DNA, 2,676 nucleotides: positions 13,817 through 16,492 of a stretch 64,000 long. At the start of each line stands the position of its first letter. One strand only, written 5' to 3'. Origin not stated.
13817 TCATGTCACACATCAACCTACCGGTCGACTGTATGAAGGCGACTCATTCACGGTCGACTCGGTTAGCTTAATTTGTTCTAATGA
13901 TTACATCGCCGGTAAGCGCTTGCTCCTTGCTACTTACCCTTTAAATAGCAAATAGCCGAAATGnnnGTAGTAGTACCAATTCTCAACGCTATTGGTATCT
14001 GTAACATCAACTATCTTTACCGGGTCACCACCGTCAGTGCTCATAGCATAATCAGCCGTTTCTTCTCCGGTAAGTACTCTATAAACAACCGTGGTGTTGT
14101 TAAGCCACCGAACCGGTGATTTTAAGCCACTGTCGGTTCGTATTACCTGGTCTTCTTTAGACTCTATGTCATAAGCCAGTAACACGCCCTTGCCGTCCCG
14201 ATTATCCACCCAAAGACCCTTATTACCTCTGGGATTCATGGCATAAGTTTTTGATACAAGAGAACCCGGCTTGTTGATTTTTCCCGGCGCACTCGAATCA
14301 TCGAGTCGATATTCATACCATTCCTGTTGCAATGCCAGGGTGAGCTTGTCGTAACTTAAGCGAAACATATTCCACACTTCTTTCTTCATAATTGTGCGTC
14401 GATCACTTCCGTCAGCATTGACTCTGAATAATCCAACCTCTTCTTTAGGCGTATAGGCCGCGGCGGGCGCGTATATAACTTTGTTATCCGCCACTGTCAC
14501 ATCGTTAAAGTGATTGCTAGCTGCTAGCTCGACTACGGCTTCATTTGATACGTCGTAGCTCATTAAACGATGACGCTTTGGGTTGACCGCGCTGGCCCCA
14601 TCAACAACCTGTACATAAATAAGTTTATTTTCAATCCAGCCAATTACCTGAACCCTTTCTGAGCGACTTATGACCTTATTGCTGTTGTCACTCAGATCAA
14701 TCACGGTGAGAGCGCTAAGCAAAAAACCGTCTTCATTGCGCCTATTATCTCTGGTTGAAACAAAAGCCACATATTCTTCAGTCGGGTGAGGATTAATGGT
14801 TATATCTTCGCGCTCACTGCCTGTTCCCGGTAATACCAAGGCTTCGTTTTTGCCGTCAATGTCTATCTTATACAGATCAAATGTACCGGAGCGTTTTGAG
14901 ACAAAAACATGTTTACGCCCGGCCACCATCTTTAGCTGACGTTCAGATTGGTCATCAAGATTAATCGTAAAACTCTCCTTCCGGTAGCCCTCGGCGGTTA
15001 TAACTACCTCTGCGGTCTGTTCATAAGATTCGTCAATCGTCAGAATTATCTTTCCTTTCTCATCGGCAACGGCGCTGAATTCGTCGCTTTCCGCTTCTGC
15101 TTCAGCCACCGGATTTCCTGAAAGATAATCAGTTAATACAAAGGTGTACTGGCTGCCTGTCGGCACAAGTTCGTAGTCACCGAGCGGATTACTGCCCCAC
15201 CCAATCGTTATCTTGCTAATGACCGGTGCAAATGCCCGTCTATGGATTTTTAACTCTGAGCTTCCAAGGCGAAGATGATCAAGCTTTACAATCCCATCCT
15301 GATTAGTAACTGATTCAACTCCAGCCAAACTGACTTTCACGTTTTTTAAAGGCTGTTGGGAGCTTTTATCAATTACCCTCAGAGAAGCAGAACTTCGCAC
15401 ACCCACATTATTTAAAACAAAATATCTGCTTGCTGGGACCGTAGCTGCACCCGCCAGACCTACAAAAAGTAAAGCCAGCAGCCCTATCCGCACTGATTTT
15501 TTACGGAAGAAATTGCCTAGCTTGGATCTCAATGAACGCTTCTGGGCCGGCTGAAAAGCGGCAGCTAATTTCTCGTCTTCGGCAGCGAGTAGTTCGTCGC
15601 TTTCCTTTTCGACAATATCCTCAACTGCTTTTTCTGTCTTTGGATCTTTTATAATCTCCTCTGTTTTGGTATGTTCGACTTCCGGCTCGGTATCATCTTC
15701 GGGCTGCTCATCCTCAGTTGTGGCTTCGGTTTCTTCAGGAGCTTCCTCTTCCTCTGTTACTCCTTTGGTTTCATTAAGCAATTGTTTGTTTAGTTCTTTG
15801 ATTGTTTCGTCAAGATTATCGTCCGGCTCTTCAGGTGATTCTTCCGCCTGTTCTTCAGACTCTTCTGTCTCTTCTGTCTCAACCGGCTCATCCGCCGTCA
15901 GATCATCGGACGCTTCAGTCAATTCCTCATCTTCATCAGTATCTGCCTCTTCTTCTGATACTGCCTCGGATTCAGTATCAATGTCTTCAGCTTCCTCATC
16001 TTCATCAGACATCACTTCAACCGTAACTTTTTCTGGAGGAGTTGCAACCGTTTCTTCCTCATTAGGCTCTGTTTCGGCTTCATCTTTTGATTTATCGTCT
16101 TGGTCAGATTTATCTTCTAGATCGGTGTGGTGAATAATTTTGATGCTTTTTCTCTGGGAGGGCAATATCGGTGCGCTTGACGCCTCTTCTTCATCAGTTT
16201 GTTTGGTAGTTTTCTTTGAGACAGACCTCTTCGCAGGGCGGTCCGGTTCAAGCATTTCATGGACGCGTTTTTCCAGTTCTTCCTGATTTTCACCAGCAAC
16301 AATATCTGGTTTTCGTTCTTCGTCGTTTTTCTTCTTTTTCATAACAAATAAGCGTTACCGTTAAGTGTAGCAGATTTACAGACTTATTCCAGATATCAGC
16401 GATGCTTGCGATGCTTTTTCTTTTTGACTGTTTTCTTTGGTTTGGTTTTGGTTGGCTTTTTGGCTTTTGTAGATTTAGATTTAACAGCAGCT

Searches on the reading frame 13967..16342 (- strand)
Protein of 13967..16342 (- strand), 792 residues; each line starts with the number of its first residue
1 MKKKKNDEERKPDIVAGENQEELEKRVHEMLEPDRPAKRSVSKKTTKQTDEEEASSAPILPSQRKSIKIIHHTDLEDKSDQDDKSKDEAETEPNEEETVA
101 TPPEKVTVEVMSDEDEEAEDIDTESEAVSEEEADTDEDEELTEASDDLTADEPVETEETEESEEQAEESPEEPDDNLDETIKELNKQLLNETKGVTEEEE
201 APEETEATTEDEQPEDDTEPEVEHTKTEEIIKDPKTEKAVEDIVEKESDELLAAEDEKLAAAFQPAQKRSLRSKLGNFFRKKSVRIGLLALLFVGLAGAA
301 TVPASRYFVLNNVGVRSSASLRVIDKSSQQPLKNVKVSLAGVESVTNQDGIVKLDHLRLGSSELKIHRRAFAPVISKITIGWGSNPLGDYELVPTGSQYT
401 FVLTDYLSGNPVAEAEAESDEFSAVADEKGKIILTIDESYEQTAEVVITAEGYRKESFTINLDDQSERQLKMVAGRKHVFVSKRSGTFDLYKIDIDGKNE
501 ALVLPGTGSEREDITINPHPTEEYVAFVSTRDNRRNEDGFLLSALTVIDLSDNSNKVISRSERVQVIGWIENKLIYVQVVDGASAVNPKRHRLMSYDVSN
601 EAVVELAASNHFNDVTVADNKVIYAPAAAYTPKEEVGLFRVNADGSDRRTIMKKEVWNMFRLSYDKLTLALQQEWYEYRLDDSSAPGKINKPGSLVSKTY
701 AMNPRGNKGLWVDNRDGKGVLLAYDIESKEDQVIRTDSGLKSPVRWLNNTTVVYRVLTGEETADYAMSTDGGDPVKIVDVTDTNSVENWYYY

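Call 104: search_solved_structures(query=window:13967-16342:-, max_evalue=0.00001)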
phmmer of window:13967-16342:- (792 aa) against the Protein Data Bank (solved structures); distinct sequences matched with E-value up to 0.00001: 0.
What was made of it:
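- Tried and rejected: The 792-aa ORF at 13964..16342, checked as a possible B12-dependent ribonucleotide reductase, has no PDB relative (call 104).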
